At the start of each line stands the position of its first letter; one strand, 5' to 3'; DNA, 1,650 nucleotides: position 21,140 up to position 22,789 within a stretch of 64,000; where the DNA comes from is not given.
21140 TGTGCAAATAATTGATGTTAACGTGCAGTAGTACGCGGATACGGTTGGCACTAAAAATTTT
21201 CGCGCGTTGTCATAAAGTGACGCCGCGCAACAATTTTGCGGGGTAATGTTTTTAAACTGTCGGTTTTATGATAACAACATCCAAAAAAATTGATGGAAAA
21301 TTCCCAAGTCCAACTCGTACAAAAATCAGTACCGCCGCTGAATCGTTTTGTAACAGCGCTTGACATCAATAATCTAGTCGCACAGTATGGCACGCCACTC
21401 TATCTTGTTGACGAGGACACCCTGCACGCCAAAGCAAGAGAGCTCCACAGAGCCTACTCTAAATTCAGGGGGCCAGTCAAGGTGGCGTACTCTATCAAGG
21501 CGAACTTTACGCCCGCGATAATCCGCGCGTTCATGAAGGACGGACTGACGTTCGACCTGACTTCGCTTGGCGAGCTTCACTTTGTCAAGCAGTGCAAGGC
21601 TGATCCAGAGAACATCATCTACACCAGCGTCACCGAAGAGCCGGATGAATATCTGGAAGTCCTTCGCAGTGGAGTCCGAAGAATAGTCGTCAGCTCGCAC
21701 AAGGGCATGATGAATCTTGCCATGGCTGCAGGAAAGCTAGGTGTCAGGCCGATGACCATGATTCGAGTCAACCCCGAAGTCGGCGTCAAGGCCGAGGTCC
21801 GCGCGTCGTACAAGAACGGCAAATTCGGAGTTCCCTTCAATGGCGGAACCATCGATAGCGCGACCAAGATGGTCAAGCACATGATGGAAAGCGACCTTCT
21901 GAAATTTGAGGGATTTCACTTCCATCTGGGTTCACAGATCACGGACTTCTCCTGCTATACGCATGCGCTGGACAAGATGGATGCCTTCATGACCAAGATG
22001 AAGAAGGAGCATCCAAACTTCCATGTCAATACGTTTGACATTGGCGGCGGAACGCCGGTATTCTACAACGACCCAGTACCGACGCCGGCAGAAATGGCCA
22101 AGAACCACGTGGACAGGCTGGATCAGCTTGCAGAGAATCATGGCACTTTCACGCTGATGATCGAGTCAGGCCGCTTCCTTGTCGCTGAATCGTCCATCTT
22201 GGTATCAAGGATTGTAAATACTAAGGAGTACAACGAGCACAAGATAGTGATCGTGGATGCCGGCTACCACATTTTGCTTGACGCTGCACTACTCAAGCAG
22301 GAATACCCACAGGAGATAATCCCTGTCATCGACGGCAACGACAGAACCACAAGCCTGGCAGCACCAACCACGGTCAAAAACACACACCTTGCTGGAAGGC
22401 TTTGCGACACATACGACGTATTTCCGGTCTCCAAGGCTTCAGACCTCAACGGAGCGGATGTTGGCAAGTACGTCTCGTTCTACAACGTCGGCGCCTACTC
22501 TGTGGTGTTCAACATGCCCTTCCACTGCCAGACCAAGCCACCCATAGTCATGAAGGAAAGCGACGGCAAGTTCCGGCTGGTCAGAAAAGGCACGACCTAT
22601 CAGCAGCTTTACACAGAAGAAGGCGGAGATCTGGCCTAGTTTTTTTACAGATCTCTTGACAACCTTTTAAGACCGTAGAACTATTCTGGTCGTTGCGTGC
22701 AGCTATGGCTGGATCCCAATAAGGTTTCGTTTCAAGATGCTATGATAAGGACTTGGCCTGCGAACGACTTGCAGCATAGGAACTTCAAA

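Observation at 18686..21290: Low-GC two-gene cassette: a TIR-like effector-type domain fused to an Ig-like domain, coupled to a signal-less beta-sandwich repeat protein (candidate novel conflict/defence module)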

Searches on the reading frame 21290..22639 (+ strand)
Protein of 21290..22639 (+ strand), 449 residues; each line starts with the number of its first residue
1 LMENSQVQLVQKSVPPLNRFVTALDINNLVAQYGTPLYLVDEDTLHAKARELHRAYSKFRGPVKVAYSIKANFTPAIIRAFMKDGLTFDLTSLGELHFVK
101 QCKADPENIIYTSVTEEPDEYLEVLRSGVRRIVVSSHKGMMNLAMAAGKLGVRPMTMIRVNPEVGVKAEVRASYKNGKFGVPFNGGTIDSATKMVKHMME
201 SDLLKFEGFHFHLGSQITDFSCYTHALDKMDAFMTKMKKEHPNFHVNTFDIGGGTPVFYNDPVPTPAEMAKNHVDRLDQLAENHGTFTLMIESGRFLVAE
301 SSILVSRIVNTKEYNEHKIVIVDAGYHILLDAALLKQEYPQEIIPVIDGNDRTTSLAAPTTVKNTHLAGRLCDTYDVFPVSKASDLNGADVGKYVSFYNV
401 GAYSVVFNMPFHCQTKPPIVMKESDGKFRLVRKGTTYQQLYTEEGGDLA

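Call 14: find_related_loci(query=window:21290-22639:+, collection=genome_contigs, flank=10000)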
Query window:21290-22639:+ (449 aa) in genome_contigs; peptide patterns used: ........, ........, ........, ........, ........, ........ (x = any residue, [..] = any of these).
213 stretches matched a pattern; 197 encode a relative of the query (tblastn E <= 1e-3); the best 80 are kept; 80 distinct loci.
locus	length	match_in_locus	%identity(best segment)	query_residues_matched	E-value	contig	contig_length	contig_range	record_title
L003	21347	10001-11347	98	1-449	0e+0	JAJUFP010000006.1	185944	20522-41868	MAG: Nitrososphaera sp. isolate bin14 k141_764611_length_185944_cov_43.9248, whole genome shotgun sequence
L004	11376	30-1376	97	1-449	0e+0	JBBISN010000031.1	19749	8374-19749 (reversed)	MAG: Nitrososphaera sp. isolate RSF170216_bin_374 NODE_987_length_19749_cov_30.411953, whole genome shotgun sequence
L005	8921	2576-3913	87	2-449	0e+0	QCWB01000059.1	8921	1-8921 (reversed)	MAG: Nitrososphaera sp. isolate WS208 E_2_scaffold_28564, whole genome shotgun sequence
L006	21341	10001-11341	86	1-449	0e+0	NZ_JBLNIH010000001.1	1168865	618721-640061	Candidatus Nitrososphaera sp. FF02 1, whole genome shotgun sequence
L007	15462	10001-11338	86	1-449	0e+0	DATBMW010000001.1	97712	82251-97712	MAG TPA_asm: Nitrososphaera sp. isolate SMAG_U4008 k141_436268, whole genome shotgun sequence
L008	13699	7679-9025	86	1-449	0e+0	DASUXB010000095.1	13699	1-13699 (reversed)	MAG TPA_asm: Nitrososphaera sp. isolate SMAG_U1858 k141_1353252, whole genome shotgun sequence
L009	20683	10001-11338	85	1-449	0e+0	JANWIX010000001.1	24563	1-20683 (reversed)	MAG: Nitrososphaera sp. isolate CRAIB_MAG52 c_000000000044, whole genome shotgun sequence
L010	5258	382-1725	86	1-449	0e+0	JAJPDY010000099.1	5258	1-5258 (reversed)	MAG: Nitrososphaera sp. isolate t2.80 NODE_25172_length_5258_cov_57.865847, whole genome shotgun sequence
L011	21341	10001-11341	86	1-449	0e+0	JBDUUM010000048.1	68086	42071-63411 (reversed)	MAG: Nitrososphaera sp. isolate NZ_1224 k127_13052919, whole genome shotgun sequence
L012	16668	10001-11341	84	1-449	0e+0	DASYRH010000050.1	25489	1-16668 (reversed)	MAG TPA_asm: Nitrososphaera sp. isolate SMAG_U4506 k141_3785401, whole genome shotgun sequence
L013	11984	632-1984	85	1-449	0e+0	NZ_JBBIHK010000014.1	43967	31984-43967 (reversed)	MAG: Nitrososphaera sp. isolate RVF170221_bin_112 NODE_391_length_43967_cov_9.106372, whole genome shotgun sequence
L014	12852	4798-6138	83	1-449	0e+0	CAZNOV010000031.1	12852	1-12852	MAG TPA_asm: uncultured Nitrososphaera sp. isolate binchicken_co21_295 genome assembly, contig: NODE_3454_length_12852_c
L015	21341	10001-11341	84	1-449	0e+0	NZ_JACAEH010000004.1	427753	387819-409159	MAG: Nitrososphaera sp. isolate L.E.AR.1 k119_848194, whole genome shotgun sequence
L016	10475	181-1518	84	1-448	0e+0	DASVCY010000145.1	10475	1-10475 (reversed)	MAG TPA_asm: Nitrososphaera sp. isolate SMAG_U2019 k141_282589, whole genome shotgun sequence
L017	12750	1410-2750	84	1-449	0e+0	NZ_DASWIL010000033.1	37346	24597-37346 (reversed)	MAG: Nitrososphaera sp. isolate SMAG_U2868 k141_985815, whole genome shotgun sequence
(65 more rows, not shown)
